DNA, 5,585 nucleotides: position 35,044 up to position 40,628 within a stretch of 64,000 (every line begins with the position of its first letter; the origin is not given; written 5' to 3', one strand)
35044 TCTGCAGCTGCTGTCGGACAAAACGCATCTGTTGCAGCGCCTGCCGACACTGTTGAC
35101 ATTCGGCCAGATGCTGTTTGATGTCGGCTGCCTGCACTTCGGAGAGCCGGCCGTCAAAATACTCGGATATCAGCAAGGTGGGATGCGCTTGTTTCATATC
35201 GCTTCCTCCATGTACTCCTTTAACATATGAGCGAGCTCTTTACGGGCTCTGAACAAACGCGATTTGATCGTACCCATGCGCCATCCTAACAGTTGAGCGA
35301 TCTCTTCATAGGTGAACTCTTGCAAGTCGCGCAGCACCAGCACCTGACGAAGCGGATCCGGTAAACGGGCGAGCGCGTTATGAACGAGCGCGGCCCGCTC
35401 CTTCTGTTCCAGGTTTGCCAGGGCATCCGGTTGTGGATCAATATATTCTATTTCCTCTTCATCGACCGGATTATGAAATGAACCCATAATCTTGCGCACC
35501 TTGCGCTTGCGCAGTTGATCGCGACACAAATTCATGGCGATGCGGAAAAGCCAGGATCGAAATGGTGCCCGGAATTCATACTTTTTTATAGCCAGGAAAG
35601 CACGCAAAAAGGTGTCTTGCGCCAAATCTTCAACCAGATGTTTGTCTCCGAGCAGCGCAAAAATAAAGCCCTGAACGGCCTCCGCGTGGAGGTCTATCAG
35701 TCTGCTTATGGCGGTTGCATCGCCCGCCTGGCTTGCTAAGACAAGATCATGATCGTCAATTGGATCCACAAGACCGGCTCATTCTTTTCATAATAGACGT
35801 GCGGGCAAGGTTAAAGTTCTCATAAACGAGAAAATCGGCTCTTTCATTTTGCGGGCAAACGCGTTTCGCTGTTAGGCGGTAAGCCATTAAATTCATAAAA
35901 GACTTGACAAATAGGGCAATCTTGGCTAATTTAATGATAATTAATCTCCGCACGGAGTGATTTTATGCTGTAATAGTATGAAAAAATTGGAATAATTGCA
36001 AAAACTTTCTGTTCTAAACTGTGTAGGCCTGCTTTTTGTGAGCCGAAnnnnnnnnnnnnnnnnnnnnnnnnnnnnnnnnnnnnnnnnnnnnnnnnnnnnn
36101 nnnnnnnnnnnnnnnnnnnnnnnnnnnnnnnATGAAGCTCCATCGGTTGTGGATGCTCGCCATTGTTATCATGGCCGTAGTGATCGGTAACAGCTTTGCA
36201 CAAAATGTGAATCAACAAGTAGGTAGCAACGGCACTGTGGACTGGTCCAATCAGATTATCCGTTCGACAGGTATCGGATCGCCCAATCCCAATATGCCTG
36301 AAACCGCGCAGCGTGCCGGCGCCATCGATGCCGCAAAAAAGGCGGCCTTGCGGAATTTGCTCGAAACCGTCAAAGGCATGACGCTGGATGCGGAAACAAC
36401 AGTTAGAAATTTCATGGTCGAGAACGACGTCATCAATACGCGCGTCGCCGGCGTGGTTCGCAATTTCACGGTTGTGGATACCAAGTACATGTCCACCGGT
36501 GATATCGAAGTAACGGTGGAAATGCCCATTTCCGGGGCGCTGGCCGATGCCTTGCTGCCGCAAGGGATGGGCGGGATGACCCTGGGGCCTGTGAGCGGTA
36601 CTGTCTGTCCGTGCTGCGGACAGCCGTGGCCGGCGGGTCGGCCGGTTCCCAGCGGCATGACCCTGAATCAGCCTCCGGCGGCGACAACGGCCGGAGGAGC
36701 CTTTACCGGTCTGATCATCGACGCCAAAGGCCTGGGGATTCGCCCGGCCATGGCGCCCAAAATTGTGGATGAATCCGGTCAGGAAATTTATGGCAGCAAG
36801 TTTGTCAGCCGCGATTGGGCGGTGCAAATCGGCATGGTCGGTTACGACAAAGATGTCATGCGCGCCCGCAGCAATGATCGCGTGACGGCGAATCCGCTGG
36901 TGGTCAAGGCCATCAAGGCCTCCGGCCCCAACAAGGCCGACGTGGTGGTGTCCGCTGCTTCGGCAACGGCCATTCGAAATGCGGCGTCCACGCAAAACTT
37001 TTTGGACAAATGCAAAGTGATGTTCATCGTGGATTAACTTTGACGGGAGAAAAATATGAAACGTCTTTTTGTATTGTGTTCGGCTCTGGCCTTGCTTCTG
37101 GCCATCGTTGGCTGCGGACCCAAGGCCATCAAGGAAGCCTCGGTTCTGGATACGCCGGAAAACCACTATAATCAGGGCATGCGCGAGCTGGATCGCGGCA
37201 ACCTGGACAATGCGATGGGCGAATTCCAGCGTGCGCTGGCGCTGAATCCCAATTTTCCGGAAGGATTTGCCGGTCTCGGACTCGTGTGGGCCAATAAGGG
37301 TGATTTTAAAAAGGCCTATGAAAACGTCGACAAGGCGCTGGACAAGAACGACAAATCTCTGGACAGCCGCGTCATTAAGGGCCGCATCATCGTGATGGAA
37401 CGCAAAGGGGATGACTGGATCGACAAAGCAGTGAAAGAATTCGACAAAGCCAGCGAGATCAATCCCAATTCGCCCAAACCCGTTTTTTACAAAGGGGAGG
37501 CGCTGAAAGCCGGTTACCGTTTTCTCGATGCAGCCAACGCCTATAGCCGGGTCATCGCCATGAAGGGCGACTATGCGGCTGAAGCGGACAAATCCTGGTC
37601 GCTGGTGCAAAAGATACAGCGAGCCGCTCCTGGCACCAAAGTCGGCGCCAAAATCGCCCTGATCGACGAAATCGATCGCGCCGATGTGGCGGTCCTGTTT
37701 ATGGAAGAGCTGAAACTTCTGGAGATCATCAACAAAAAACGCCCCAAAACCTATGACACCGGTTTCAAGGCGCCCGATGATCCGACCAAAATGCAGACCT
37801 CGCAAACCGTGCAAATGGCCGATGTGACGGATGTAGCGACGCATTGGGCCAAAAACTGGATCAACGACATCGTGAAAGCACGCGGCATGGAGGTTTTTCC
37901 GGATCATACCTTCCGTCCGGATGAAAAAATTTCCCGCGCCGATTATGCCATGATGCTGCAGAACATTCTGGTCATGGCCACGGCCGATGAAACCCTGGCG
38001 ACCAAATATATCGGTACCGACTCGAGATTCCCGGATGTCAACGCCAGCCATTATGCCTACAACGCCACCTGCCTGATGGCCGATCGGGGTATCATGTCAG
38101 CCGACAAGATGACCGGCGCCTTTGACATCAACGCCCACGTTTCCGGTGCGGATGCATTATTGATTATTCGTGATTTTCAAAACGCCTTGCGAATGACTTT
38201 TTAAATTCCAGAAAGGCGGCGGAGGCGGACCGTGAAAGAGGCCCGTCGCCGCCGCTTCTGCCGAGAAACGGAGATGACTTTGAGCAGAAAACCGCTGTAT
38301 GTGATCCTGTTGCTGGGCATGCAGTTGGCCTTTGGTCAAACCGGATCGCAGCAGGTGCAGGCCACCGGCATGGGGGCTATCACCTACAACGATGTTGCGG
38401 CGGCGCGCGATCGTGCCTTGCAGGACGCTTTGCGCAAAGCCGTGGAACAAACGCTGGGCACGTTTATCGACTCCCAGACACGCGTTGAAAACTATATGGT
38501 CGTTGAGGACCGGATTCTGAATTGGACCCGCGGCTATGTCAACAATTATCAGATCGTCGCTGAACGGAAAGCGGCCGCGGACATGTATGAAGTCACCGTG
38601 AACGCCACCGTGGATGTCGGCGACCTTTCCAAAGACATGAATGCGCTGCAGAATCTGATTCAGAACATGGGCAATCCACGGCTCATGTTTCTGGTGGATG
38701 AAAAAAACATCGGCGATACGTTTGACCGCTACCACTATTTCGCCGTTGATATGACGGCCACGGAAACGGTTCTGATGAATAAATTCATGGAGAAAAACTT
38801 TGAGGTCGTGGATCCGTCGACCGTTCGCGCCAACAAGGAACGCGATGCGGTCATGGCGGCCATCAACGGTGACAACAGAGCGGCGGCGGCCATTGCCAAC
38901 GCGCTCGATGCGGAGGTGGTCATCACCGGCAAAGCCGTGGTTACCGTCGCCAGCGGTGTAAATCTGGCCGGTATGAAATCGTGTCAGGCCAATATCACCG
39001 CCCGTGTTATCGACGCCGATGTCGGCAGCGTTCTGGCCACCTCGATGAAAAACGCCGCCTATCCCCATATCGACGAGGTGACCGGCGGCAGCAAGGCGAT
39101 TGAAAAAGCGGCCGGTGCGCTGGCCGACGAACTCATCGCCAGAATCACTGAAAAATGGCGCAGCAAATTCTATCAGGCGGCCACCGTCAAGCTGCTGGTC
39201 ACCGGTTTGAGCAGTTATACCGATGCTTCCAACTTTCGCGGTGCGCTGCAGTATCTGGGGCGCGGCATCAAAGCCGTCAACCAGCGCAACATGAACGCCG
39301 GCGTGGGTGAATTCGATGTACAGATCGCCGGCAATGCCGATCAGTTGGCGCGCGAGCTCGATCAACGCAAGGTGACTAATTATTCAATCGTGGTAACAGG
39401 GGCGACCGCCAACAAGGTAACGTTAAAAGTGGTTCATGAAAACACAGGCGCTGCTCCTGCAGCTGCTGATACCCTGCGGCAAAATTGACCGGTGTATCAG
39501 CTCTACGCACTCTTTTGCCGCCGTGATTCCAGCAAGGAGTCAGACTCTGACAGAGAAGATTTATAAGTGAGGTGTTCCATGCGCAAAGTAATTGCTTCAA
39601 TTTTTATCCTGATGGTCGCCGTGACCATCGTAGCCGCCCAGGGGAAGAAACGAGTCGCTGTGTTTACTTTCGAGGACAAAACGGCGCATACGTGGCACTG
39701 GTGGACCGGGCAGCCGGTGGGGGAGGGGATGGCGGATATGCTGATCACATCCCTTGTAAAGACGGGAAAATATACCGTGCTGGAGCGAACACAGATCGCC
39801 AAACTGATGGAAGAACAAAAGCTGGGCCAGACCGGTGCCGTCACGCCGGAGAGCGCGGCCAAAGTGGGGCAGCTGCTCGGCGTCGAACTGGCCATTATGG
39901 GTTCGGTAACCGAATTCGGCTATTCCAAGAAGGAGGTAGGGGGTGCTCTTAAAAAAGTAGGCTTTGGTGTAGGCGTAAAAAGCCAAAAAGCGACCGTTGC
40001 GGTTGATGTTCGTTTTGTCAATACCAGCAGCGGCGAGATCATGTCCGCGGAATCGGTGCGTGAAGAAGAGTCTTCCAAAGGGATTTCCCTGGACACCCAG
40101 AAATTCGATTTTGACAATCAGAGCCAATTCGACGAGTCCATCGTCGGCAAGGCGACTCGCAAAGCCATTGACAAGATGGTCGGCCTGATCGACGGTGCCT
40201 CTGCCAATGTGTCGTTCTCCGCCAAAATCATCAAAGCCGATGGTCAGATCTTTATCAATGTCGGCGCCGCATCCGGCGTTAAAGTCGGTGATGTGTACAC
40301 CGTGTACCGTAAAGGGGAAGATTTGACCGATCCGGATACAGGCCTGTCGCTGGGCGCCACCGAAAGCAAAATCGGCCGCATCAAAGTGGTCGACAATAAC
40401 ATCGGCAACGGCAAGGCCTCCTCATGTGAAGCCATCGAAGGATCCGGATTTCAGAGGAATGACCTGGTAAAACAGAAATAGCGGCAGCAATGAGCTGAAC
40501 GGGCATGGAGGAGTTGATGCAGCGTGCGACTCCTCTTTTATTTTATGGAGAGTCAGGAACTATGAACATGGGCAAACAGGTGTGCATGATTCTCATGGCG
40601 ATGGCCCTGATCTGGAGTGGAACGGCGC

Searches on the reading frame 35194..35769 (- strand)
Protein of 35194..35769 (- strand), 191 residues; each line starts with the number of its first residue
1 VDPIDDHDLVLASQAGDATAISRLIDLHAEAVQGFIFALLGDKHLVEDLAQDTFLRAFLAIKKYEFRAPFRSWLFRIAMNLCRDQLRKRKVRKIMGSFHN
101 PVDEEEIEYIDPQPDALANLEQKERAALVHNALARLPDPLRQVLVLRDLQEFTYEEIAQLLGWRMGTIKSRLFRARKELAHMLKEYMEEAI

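Call 52: search_protein_families(library=pfam, proteins=[window:35194-35769:-], max_evalue=0.0001)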
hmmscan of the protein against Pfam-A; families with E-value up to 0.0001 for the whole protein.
window:35194-35769:- (191 aa): 3 families
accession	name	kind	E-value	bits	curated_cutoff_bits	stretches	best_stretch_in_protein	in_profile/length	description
PF08281.18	Sigma70_r4_2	-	1.2e-17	63.7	25.7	1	128-179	3-54/54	Sigma-70, region 4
PF04542.20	Sigma70_r2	-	1.3e-16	60.6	24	1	24-90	1-69/71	Sigma-70 region 2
PF04545.22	Sigma70_r4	-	2e-11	43.6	24.1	1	132-180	1-49/50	Sigma-70, region 4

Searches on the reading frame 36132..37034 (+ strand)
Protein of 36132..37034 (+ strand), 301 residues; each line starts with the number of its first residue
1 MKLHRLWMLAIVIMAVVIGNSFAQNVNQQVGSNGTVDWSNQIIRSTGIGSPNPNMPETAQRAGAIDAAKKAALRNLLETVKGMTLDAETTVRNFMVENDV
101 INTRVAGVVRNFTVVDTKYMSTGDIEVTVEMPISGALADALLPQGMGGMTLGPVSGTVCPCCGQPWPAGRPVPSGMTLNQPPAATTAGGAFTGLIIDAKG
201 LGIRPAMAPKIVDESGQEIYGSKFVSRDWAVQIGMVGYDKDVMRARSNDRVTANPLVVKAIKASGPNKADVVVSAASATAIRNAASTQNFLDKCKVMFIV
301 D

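Call 79: search_protein_families(library=pfam, proteins=[window:36132-37034:+], max_evalue=0.0001)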
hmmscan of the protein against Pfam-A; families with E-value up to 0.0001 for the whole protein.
window:36132-37034:+ (301 aa): 1 family
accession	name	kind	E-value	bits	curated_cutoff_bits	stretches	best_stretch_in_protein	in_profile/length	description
PF02169.21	LPP20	-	1.7e-05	25.6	25.9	1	62-131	24-96/97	LPP20 lipoprotein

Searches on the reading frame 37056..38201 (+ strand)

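Call 79: search_protein_families(library=pfam, proteins=[window:37056-38201:+], max_evalue=0.0001)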
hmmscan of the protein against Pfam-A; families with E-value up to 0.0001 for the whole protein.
window:37056-38201:+ (382 aa): 8 families
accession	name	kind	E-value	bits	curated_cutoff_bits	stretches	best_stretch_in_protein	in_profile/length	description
PF07719.23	TPR_2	-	1.2e-13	50.4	27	0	34-66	1-33/34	Tetratricopeptide repeat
PF13414.12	TPR_11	-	2.9e-11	43.3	26.8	1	44-82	4-42/42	TPR repeat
PF00395.25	SLH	-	2.6e-09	37.3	20.8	1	258-298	3-44/44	S-layer homology domain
PF00515.34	TPR_1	-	2e-08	34.1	27.8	0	38-67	5-34/34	Tetratricopeptide repeat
PF13432.12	TPR_16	-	4.1e-06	27.6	32.7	0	38-97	1-60/65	Tetratricopeptide repeat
PF13428.12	TPR_14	-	4.6e-06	27.2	23.5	0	40-74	7-41/44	Tetratricopeptide repeat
PF13431.12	TPR_17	-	7.9e-06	26.2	24.4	0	57-87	2-32/34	Tetratricopeptide repeat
PF14559.12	TPR_19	-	3.5e-05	24.5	25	0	45-100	2-57/68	Tetratricopeptide repeat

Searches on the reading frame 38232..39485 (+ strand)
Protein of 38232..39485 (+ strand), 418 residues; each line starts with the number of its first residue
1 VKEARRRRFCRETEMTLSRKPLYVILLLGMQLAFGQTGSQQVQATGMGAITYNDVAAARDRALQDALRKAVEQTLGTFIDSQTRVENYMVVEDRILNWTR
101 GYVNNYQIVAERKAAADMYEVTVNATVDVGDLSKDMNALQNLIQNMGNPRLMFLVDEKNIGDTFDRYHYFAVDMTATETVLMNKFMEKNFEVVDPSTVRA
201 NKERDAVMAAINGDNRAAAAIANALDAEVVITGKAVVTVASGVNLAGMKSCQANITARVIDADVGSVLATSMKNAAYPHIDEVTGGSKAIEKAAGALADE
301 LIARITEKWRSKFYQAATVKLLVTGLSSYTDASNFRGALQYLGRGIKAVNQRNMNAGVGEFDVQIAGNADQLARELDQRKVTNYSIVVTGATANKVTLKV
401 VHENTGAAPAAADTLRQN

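Call 52: search_protein_families(library=pfam, proteins=[window:38232-39485:+], max_evalue=0.0001)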
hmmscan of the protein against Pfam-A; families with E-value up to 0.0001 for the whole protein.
window:38232-39485:+ (418 aa): 1 family
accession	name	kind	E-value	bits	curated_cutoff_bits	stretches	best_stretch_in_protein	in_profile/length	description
PF16548.10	FlgT_N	-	1.2e-07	32.6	28.8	1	41-125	2-83/87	Flagellar assembly protein T, N-terminal domain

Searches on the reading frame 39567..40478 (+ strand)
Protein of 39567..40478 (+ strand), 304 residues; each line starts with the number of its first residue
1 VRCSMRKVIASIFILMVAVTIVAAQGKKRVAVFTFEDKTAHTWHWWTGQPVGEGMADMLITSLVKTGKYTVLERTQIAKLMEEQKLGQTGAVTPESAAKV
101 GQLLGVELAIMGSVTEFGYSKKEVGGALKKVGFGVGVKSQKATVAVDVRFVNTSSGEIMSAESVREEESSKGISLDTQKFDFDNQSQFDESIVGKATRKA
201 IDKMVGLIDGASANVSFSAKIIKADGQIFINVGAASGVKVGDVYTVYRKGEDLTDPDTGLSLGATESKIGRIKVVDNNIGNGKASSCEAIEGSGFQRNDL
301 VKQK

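Call 52: search_protein_families(library=pfam, proteins=[window:39567-40478:+], max_evalue=0.0001)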
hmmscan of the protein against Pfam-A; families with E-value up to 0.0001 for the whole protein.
window:39567-40478:+ (304 aa): 1 family
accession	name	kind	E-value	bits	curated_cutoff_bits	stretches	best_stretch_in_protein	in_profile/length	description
PF03783.19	CsgG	-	5.5e-39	134.1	20.8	1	24-208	6-197/210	Curli production assembly/transport component CsgG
